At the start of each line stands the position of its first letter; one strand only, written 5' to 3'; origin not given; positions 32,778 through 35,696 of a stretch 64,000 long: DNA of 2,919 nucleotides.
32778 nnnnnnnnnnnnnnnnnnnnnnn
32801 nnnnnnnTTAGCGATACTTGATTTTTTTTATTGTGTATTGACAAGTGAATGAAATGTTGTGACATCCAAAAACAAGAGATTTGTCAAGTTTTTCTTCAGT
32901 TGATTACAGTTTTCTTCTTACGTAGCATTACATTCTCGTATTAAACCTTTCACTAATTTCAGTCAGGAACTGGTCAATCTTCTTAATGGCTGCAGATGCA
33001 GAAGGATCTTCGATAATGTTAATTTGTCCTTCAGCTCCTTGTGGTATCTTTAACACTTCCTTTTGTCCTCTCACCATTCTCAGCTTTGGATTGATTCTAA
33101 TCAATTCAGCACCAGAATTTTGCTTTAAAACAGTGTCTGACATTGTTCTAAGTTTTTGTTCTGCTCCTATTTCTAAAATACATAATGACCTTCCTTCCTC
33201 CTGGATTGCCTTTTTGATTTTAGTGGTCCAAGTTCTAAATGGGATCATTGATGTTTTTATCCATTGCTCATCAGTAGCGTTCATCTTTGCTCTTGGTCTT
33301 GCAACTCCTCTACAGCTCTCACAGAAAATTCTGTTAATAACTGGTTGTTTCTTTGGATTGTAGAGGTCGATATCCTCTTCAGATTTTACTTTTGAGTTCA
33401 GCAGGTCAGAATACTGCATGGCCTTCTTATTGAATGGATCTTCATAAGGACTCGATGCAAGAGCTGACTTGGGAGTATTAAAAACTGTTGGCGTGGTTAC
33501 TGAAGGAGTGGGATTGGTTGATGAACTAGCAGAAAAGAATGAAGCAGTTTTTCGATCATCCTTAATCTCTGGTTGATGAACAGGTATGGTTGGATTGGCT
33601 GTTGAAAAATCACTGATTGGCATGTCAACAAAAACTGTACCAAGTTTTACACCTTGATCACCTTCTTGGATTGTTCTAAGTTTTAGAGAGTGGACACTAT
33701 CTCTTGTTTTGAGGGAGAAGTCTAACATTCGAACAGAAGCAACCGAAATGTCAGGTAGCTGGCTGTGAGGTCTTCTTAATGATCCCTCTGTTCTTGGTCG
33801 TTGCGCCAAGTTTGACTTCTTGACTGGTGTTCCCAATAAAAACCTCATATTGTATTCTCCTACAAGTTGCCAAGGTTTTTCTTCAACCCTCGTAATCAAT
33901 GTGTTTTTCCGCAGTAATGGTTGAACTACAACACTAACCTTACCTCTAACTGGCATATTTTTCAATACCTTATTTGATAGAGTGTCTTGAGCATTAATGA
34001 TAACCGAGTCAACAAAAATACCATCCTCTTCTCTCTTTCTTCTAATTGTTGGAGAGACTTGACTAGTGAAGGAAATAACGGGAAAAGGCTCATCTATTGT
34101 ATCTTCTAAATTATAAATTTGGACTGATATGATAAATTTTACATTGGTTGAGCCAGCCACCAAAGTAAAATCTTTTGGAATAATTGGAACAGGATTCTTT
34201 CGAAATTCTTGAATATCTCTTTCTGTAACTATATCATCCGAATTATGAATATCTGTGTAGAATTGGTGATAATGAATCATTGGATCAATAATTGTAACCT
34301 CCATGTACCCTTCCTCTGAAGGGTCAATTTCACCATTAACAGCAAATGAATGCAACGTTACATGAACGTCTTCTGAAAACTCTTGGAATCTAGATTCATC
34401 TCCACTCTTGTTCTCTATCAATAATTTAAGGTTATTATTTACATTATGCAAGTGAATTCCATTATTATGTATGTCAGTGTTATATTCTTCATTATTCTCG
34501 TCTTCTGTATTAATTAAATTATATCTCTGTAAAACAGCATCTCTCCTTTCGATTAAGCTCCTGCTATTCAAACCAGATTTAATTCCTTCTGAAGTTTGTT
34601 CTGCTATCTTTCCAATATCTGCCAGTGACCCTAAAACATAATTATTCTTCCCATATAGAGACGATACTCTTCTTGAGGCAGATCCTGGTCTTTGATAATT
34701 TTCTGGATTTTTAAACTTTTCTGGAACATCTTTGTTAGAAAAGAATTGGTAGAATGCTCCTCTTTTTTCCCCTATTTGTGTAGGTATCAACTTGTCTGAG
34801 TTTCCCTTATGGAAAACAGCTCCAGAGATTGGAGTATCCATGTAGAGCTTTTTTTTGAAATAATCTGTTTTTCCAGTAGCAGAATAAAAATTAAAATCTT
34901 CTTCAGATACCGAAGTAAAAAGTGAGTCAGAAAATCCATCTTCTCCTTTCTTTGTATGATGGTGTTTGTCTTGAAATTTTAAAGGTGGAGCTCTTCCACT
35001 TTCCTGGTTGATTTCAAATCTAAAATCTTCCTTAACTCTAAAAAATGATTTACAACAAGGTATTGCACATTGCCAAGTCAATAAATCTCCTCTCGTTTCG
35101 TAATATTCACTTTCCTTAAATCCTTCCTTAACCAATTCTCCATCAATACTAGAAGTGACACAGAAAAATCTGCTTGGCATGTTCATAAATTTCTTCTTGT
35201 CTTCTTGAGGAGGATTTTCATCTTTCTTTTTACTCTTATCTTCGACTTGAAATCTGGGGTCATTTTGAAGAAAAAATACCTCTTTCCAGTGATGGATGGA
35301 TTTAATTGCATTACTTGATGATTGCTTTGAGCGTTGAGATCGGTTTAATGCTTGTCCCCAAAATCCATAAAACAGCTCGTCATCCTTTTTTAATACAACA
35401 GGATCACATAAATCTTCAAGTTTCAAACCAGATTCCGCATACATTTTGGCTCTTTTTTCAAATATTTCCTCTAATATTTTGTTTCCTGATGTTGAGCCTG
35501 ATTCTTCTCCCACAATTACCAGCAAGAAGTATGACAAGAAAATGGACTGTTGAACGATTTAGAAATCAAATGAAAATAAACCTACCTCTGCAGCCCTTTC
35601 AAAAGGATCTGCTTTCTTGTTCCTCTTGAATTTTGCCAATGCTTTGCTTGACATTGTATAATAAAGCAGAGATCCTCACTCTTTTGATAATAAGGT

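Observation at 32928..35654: Catalytically degenerate sirtuin-fold protein with a roughly 550-aa insertion replacing the zinc-ribbon module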

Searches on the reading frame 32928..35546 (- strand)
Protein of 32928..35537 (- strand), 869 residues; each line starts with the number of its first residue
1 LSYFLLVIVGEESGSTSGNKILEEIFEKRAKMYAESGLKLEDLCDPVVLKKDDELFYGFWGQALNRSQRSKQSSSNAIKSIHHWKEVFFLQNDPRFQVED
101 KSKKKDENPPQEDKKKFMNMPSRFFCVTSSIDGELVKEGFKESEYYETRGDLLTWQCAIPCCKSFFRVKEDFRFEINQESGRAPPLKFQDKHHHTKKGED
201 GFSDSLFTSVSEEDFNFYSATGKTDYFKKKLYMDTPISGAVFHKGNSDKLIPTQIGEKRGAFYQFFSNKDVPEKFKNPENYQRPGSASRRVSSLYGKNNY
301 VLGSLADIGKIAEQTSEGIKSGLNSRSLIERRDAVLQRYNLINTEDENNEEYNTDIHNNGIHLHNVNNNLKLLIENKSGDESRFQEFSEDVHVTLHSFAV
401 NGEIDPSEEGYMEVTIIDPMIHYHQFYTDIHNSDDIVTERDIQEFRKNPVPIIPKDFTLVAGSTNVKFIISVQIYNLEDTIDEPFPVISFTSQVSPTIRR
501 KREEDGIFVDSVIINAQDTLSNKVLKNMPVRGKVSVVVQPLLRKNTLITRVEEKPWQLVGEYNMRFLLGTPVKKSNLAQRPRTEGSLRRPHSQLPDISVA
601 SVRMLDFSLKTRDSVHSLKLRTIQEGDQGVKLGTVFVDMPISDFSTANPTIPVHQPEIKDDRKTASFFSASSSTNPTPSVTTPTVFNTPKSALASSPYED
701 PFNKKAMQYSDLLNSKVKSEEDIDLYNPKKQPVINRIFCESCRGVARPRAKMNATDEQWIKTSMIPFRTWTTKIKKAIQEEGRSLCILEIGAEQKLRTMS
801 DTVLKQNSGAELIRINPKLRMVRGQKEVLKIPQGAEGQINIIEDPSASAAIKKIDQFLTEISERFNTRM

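Call 4: search_protein_families(library=pfam, proteins=[window:32928-35537:-], max_evalue=10)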
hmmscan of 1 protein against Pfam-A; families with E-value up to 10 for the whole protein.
window:32928-35537:- (869 aa): 0 families
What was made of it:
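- On Sirtuin (Sir2) superfamily: There is no direct Pfam hit (call 4).
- Checked: Pfam gives no direct hit for the N. gruberi protein (call 4).
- Tried and rejected: Pfam returned 0 families (call 4).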

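Call 25: search_protein_representatives(alignment_id=A2)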
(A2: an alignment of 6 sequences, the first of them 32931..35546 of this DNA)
Query: 6 sequences, 906 profile positions. Proteins with E-value up to 0.001 (for the whole library): 966; up to 1e-10: 370; up to 1e-30: 61. The best 150 are listed.
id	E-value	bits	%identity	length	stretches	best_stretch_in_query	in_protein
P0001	0.0e+00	1412.0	-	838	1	55-906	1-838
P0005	0.0e+00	1216.7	-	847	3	406-905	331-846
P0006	0.0e+00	1142.6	-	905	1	1-906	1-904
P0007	2.3e-163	562.1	-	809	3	37-341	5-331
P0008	5.5e-142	491.3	-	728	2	10-733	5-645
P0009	1.1e-131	457.2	-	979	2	41-625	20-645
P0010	1.0e-115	404.4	-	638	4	48-337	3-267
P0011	3.6e-66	240.4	-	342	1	547-902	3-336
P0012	6.1e-51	190.1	-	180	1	55-216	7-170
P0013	5.5e-48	180.3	-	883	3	128-217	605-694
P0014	7.7e-45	169.9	-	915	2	7-260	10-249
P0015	2.9e-43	164.7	-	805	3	14-215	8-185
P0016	3.2e-43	164.5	-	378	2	16-208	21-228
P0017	1.1e-42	162.8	-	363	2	15-208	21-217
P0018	1.6e-42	162.2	-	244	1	20-221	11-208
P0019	9.4e-42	159.7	-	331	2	16-208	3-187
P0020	1.1e-41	159.4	-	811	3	143-209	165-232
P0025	2.0e-39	151.9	-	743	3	131-224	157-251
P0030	9.4e-38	146.4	-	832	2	14-216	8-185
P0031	1.2e-37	146.0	-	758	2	63-220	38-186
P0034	2.8e-36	141.5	-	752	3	11-220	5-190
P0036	8.6e-36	139.9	-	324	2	18-207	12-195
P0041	3.9e-33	131.2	-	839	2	9-232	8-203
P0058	5.3e-31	124.1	-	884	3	10-252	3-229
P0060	5.4e-31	124.1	-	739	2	14-218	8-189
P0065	1.5e-30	122.5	-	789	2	65-216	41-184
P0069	3.2e-30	121.5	-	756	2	65-245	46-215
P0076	7.8e-29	116.9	-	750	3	77-226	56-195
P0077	1.1e-28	116.4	-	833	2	16-223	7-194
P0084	4.1e-28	114.5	-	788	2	65-231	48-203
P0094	2.2e-27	112.1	-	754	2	18-209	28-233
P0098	4.5e-27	111.1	-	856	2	18-243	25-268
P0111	4.6e-26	107.7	-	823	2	63-219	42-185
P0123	2.9e-25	105.1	-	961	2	30-207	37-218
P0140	5.4e-24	100.9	-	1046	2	20-209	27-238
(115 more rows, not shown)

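Call 27: search_protein_families(library=pfam, proteins=[P0016, P0017, P0019, P0036, P0013, P0007, P0008, P0009, P0014, P0015], max_evalue=1)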
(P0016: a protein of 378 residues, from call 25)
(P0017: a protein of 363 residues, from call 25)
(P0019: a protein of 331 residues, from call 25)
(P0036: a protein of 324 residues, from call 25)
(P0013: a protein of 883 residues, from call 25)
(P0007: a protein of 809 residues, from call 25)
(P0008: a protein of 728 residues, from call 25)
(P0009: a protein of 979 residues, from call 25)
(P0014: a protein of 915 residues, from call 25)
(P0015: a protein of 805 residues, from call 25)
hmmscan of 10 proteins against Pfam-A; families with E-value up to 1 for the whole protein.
P0016 (378 aa): 3 families
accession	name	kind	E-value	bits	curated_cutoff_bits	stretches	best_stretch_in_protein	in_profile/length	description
PF02146.23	SIR2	-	1e-07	32.5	24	1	168-267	79-152/180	Sir2 family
PF18624.6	CdiI_4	-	0.031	15.1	25.9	0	265-299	64-99/103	CDI immunity protein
PF13489.12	Methyltransf_23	-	0.19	11.9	27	1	275-307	3-34/164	Methyltransferase domain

P0017 (363 aa): 1 family
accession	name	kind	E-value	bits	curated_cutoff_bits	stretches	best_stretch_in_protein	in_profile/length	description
PF02146.23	SIR2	-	4.8e-09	36.9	24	2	158-256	80-150/180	Sir2 family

P0019 (331 aa): 2 families
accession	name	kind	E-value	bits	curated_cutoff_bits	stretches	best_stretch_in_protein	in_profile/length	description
PF02146.23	SIR2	-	3.7e-11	43.7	24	2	128-225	80-151/180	Sir2 family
PF25656.1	DUF7945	-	0.2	12.4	27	1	234-252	2-20/123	Domain of unknown function (DUF7945)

P0036 (324 aa): 1 family
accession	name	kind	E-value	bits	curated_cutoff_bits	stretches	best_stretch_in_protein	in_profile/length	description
PF02146.23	SIR2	-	2.3e-14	54.2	24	1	99-221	43-151/180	Sir2 family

P0013 (883 aa): 1 family
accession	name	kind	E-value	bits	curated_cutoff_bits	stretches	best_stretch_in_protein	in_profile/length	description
PF02146.23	SIR2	-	2.2e-06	28.2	24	1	616-667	70-118/180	Sir2 family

P0007 (809 aa): 1 family
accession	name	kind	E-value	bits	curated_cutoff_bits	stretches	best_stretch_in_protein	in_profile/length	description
PF02146.23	SIR2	-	0.011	16.1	24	1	111-159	72-117/180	Sir2 family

P0008 (728 aa): 2 families
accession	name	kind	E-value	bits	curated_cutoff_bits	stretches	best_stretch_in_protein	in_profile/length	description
PF02146.23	SIR2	-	0.0033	17.8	24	1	132-174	77-117/180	Sir2 family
PF17430.7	YqgC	-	0.032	14.8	25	1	442-465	25-48/51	Uncharacterized YqgC-like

P0009 (979 aa): 0 families

P0014 (915 aa): 1 family
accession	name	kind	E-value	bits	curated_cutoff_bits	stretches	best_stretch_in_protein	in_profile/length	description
PF06034.16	DUF919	-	0.48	10.7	21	1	848-861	25-38/62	Nucleopolyhedrovirus protein of unknown function (DUF919)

P0015 (805 aa): 3 families
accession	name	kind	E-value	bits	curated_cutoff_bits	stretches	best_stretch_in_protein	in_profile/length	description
PF02146.23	SIR2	-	0.06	13.7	24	0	658-691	117-147/180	Sir2 family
PF18982.5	JetA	-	0.19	10.7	26.2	1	767-804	219-257/434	Wadjet protein JetA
PF22676.1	GalA_N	-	0.27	11.5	27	1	116-156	6-45/133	Alpha-galactosidase, N-terminal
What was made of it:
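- Members of that family pass the Pfam SIR2 threshold with 28-54 bits against a cut-off of 24 (call 27).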

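Call 28: list_cluster_members(proteins=[P0006, P0007, P0008, P0009, P0010, P0014, P0015, P0016, P0017, P0013])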
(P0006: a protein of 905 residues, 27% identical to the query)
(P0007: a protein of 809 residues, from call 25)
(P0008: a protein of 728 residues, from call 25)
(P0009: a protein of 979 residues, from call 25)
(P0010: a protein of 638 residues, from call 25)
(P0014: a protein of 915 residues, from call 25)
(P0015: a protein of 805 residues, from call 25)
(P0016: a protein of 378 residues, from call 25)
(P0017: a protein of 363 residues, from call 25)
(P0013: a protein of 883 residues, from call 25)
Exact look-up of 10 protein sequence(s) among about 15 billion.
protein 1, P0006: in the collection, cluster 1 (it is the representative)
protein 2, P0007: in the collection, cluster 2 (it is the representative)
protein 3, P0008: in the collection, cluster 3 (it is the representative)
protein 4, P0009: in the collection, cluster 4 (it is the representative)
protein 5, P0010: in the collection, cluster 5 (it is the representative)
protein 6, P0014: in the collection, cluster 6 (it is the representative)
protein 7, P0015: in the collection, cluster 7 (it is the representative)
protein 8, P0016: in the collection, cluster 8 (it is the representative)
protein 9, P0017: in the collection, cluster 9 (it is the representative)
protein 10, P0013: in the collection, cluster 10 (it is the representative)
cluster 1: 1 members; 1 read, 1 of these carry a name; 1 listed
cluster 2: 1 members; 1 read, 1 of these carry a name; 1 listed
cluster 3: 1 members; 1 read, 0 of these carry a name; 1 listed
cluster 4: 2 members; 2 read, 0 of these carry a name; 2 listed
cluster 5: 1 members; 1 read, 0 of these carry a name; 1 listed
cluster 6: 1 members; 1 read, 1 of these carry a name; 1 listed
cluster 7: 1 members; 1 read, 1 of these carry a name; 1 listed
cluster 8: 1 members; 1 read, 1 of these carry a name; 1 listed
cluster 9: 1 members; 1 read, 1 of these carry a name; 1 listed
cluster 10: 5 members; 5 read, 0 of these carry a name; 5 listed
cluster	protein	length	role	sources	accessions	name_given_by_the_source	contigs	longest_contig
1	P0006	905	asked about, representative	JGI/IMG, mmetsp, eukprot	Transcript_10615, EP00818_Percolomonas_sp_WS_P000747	Transcript_10615/g.39582 ORF Transcript_10615/g.39582 Transcript_10615/m.39582 ... | CAMPEP_0117446872 /NCGR_PEP_ID=MMETSP0759-20121206/6573_1 /TAXON_ID=63605 ...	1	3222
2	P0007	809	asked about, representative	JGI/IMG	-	hypothetical protein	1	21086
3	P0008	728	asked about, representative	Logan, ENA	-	-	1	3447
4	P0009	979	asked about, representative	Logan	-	-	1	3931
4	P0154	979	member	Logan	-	-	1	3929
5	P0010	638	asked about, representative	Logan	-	-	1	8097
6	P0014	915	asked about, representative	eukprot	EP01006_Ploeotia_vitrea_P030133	TRINITY_DN62595_c0_g1_i1.p1 TRINITY_DN62595_c0_g1~~TRINITY_DN62595_c0_g1_i1.p1 ORF ...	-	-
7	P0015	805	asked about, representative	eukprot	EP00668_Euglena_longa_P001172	GGOE01001394.1.p1 GENE.GGOE01001394.1~~GGOE01001394.1.p1 ORF type:complete len:806 ...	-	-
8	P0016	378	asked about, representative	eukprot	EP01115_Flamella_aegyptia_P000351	TRINITY_DN104_c0_g1_i1.p1 TRINITY_DN104_c0_g1~~TRINITY_DN104_c0_g1_i1.p1 ORF ...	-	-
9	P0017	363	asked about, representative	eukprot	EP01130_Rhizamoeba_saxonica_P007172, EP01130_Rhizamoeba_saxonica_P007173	TRINITY_DN2892_c0_g1_i3.p1 TRINITY_DN2892_c0_g1~~TRINITY_DN2892_c0_g1_i3.p1 ORF ...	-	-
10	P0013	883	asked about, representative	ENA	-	-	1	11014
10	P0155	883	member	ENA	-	-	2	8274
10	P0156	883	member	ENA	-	-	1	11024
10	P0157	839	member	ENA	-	-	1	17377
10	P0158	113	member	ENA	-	-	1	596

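Call 29: list_cluster_members(proteins=[P0020, P0025, P0030, P0031, P0034, P0041, P0058, P0060, P0065, P0077])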
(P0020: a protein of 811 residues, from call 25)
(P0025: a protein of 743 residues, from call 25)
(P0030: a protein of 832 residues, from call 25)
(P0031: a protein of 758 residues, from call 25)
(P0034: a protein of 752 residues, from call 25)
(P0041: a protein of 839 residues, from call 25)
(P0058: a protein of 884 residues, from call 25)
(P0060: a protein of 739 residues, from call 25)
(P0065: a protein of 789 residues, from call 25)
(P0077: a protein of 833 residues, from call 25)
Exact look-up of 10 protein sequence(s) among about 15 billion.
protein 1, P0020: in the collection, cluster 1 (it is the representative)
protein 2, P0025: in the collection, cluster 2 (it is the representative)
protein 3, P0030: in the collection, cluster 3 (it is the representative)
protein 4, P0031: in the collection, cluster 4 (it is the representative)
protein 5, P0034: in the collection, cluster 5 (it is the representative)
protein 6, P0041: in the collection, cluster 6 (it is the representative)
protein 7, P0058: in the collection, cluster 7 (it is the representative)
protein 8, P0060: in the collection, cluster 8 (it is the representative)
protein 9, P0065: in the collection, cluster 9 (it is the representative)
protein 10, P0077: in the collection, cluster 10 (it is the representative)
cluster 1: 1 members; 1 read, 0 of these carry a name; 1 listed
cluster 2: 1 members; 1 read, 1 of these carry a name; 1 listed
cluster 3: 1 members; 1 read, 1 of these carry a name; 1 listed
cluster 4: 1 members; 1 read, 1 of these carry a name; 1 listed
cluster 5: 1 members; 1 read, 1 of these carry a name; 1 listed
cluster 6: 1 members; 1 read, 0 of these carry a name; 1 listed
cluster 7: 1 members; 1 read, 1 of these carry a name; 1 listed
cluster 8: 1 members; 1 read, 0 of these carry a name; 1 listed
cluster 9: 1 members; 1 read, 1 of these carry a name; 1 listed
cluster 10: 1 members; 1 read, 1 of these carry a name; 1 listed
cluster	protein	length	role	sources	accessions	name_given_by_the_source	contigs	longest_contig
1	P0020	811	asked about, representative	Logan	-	-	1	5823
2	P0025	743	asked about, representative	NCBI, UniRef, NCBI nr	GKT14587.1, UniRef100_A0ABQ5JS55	hypothetical protein ADUPG1_010515 [Aduncisulcus paluster] | Deacetylase sirtuin-type domain-containing protein n=1 Tax=Aduncisulcus paluster ...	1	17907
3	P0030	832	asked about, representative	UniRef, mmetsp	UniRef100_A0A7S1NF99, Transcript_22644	Uncharacterized protein n=1 Tax=Eutreptiella gymnastica TaxID=73025 RepID=A0A7S1NF99_9EUGL | Transcript_22644/g.40643 ORF Transcript_22644/g.40643 Transcript_22644/m.40643 ...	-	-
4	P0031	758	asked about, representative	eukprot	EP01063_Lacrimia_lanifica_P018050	TRINITY_DN25012_c0_g1_i1.p1 TRINITY_DN25012_c0_g1~~TRINITY_DN25012_c0_g1_i1.p1 ORF ...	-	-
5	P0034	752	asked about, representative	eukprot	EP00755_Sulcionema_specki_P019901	Sspe_Gene.70613::Locus_41704_Transcript_1_1_Confidence_1.000_Length_2328::g.70613::m.70613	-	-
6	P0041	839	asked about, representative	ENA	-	-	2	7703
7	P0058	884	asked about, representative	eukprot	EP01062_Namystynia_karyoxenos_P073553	TRINITY_DN70351_c0_g1_i1.p1 TRINITY_DN70351_c0_g1~~TRINITY_DN70351_c0_g1_i1.p1 ORF ...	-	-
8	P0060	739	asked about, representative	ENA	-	-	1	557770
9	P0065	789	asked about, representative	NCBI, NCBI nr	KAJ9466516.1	hypothetical protein DIPPA_25789 [Diplonema papillatum]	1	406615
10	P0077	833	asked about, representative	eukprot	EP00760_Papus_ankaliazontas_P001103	PhM_4_TR10386/c0_g1_i2/m.31074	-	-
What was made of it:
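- The named His-bearing members were Amoebozoa and a metamonad (calls 28, 29).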

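Call 31: list_cluster_members(proteins=[P0069, P0076, P0084, P0111, P0041, P0060, P0098, P0123, P0094, P0140])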
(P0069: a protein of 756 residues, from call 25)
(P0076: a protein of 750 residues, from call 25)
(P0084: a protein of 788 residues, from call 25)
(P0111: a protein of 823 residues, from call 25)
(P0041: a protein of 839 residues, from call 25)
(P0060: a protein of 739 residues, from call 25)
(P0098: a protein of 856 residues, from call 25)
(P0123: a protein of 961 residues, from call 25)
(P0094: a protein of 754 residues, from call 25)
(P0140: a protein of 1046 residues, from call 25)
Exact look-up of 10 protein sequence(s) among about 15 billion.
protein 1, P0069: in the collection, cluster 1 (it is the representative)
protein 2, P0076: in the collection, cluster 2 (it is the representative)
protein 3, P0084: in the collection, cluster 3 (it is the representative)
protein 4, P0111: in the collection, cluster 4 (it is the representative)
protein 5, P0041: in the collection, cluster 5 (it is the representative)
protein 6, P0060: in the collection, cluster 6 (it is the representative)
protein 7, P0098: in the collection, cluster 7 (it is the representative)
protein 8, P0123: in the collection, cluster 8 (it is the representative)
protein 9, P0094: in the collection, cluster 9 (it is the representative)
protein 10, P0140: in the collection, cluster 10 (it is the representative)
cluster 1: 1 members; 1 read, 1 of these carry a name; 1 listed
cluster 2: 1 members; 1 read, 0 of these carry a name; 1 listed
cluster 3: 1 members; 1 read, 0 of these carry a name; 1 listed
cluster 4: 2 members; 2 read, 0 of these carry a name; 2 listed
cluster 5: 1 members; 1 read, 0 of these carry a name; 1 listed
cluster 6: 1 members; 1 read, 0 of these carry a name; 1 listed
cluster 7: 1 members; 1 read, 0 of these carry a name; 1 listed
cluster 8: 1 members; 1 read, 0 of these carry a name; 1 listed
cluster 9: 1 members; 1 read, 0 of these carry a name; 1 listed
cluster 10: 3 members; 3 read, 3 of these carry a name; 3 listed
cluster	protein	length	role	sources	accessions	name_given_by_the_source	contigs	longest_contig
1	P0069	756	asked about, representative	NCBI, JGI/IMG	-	hypothetical protein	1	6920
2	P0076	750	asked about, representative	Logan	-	-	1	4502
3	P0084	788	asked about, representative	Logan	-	-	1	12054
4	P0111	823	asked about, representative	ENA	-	-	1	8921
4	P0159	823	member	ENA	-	-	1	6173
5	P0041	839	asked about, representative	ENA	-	-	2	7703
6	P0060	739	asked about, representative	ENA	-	-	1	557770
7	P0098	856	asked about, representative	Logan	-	-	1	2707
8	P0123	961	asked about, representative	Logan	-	-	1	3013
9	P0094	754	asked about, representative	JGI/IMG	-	-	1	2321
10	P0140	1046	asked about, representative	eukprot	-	TRINITY_DN10085_c0_g1_i1.p1 TRINITY_DN10085_c0_g1~~TRINITY_DN10085_c0_g1_i1.p1 ORF ...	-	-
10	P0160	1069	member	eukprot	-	TRINITY_DN10085_c0_g1_i2.p1 TRINITY_DN10085_c0_g1~~TRINITY_DN10085_c0_g1_i2.p1 ORF ...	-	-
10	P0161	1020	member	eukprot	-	TRINITY_DN10085_c0_g1_i3.p1 TRINITY_DN10085_c0_g1~~TRINITY_DN10085_c0_g1_i3.p1 ORF ...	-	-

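Call 34: find_homologous_proteins(query=A4, max_evalue=1e-10)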
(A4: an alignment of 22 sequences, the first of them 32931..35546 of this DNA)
Query A4 (22 sequences) (872 aa, profile of the alignment): 5 proteins with E <= 1e-10 among 8000 candidates.
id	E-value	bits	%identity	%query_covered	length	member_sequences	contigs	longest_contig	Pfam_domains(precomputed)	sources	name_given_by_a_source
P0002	1.4e-199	684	62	100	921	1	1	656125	-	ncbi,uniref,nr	ncbi:hypothetical protein C9374_004101 [Naegleria lovaniensis]|uniref:Uncharacterized protein n=1 Ta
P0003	5.5e-198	679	61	100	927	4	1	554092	-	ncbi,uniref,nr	ncbi:hypothetical protein FDP41_009801 [Naegleria fowleri]|uniref:Deacetylase sirtuin-type domain-co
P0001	1.5e-175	604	100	96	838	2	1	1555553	-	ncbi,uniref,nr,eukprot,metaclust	ncbi:predicted protein [Naegleria gruberi]|uniref:Predicted protein n=1 Tax=Naegleria gruberi TaxID=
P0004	4.1e-151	524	57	96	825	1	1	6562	-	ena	-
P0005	4.9e-144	500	44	95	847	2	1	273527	-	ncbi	ncbi:hypothetical protein ABK040_008219 [Willaertia magna]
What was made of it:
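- Tried and rejected: The word-indexed search with the 22-sequence alignment returned only Naegleria and Willaertia (call 34).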

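Call 35: find_homologous_proteins(query=P0084, max_evalue=0.00001)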
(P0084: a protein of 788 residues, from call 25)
Query P0084 (788 aa): 12 proteins with E <= 0.00001 among 8000 candidates.
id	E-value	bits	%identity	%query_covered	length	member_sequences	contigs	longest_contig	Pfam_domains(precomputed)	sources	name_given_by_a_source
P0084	0.0e+0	1833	100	100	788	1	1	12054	-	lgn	-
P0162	0.0e+0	1070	61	99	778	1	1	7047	-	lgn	-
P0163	2.6e-288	976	53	100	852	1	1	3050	-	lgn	-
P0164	1.4e-267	908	49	61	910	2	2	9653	-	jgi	jgi:hypothetical protein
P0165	2.4e-267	907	48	59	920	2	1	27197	-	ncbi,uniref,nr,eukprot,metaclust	ncbi:Hypothetical protein, putative [Bodo saltans]|uniref:Uncharacterized protein n=1 Tax=Bodo salta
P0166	2.3e-235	801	47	99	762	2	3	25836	-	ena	-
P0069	3.3e-233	794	48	99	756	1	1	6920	-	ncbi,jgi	jgi:hypothetical protein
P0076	7.9e-233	793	49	99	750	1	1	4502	-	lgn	-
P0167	8.8e-194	664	47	86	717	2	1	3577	-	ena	-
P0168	1.4e-142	495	36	99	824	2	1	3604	-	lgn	-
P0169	5.7e-116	407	40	33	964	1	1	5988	-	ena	-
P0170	1.5e-73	266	28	98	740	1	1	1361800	-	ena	-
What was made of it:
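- Tried and rejected: A search from a kinetoplastid-like member found Bodo saltans but no Trypanosoma or Leishmania orthologue (call 35).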
